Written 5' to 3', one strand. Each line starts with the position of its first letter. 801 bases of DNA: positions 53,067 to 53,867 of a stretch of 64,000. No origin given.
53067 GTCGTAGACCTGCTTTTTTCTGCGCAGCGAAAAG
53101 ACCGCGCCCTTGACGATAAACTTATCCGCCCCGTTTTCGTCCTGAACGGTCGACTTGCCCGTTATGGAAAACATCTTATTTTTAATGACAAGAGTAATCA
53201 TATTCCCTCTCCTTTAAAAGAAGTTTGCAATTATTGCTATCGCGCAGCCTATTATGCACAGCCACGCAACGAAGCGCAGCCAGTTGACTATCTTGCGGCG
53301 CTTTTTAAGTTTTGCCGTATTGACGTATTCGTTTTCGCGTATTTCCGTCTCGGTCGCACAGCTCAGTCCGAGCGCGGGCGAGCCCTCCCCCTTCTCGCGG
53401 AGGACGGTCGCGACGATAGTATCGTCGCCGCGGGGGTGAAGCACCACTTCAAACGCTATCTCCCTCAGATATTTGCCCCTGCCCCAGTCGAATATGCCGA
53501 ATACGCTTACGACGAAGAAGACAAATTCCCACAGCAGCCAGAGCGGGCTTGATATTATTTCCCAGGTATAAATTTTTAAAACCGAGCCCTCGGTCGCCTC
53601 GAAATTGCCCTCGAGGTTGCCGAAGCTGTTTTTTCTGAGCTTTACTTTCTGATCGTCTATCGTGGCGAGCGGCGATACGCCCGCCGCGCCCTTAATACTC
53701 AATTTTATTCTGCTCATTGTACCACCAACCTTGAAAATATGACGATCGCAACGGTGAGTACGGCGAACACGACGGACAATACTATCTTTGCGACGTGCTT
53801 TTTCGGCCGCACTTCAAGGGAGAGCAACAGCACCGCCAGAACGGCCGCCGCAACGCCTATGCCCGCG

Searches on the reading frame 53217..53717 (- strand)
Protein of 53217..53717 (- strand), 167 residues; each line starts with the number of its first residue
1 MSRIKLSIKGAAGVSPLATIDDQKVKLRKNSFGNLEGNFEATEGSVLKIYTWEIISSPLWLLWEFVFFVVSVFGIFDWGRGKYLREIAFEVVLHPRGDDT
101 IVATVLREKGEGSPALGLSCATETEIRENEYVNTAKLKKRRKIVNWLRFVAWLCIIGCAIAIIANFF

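Call 3: search_protein_families(library=pfam, proteins=[window:53217-53717:-], max_evalue=1)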
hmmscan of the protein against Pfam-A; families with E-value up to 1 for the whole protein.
window:53217-53717:- (167 aa): 2 families
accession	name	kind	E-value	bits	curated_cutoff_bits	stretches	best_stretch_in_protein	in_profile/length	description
PF05987.18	DUF898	-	0.023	14.2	28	1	15-74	149-208/336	Bacterial protein of unknown function (DUF898)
PF01284.28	MARVEL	-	0.052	14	32.8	1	123-167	28-62/135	Membrane-associating domain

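Call 4: search_protein_families(library=padloc, proteins=[window:53217-53717:-], max_evalue=1)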
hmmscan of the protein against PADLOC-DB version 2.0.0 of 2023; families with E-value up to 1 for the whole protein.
window:53217-53717:- (167 aa): 0 families

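Call 5: search_protein_families(library=ncbifam, proteins=[window:53217-53717:-], max_evalue=1)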
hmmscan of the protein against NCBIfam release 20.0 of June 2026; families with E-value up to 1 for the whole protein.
window:53217-53717:- (167 aa): 1 family
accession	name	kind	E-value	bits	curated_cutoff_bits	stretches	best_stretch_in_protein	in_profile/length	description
NF053608.1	Lsa66_OmpA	equivalog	0.063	11.7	700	1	28-64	172-208/581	fibronectin-binding adhesin Lsa66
